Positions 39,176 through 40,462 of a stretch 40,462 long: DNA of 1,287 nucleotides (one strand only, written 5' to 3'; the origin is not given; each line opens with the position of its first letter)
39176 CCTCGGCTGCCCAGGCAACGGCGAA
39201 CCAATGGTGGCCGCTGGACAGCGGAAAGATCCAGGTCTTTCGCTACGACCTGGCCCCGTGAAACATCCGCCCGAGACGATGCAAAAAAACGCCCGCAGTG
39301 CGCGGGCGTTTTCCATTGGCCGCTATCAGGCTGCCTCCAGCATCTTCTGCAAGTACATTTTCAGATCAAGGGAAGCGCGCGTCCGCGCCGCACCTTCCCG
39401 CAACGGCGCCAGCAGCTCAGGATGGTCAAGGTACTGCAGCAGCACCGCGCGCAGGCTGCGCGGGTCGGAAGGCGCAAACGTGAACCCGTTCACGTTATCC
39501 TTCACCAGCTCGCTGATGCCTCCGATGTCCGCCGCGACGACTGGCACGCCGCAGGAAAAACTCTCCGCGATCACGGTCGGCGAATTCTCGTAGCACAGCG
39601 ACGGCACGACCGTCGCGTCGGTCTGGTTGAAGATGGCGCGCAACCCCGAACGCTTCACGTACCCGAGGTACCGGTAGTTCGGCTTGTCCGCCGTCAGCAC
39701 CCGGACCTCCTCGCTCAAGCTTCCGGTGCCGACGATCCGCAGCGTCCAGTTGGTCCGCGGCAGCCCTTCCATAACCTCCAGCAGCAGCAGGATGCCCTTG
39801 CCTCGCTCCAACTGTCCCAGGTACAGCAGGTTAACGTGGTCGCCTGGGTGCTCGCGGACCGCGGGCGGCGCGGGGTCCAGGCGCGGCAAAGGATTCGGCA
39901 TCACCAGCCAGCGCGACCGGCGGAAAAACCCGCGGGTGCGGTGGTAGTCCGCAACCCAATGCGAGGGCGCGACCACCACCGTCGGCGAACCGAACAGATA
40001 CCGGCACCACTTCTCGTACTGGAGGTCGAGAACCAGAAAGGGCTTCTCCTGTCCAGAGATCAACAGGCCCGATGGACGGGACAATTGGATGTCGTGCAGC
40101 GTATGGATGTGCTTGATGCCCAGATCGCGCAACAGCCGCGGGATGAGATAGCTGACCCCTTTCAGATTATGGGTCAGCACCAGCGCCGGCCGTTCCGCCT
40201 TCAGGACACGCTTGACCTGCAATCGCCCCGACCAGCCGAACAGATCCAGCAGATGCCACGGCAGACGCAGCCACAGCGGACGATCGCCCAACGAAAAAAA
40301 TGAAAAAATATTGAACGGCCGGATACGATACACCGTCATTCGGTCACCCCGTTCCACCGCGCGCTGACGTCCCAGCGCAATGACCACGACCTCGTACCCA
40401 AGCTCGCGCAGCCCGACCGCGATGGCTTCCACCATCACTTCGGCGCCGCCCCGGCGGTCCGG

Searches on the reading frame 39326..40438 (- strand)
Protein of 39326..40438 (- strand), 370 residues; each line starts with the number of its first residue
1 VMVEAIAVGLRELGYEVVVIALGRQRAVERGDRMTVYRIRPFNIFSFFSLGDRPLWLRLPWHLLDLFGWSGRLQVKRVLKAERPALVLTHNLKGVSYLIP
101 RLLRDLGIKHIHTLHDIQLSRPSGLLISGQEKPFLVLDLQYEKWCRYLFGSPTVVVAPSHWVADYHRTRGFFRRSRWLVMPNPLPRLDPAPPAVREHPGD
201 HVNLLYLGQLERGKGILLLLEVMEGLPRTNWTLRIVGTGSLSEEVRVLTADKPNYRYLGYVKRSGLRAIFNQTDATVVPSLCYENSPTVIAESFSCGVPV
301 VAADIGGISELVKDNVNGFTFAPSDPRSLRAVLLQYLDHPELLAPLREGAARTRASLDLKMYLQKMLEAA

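Call 28: search_protein_families(library=pfam, proteins=[window:39326-40438:-], max_evalue=0.01)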
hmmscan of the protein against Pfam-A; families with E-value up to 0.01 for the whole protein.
window:39326-40438:- (370 aa): 5 families
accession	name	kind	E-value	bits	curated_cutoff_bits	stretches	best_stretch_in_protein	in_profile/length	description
PF00534.26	Glycos_transf_1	-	1.1e-26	93.9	26.4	1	197-350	11-169/172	Glycosyl transferases group 1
PF13692.12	Glyco_trans_1_4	-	2.8e-26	92.9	27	1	203-338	3-141/142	Glycosyl transferases group 1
PF13439.12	Glyco_transf_4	-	1.8e-16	61.1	28.5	1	3-183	8-165/170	Glycosyltransferase Family 4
PF13579.12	Glyco_trans_4_4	-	1.5e-15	58.3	29.7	1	3-182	7-157/158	Glycosyl transferase 4-like domain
PF13524.12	Glyco_trans_1_2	-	2.1e-06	28.2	25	1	229-365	13-141/144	Glycosyl transferase-like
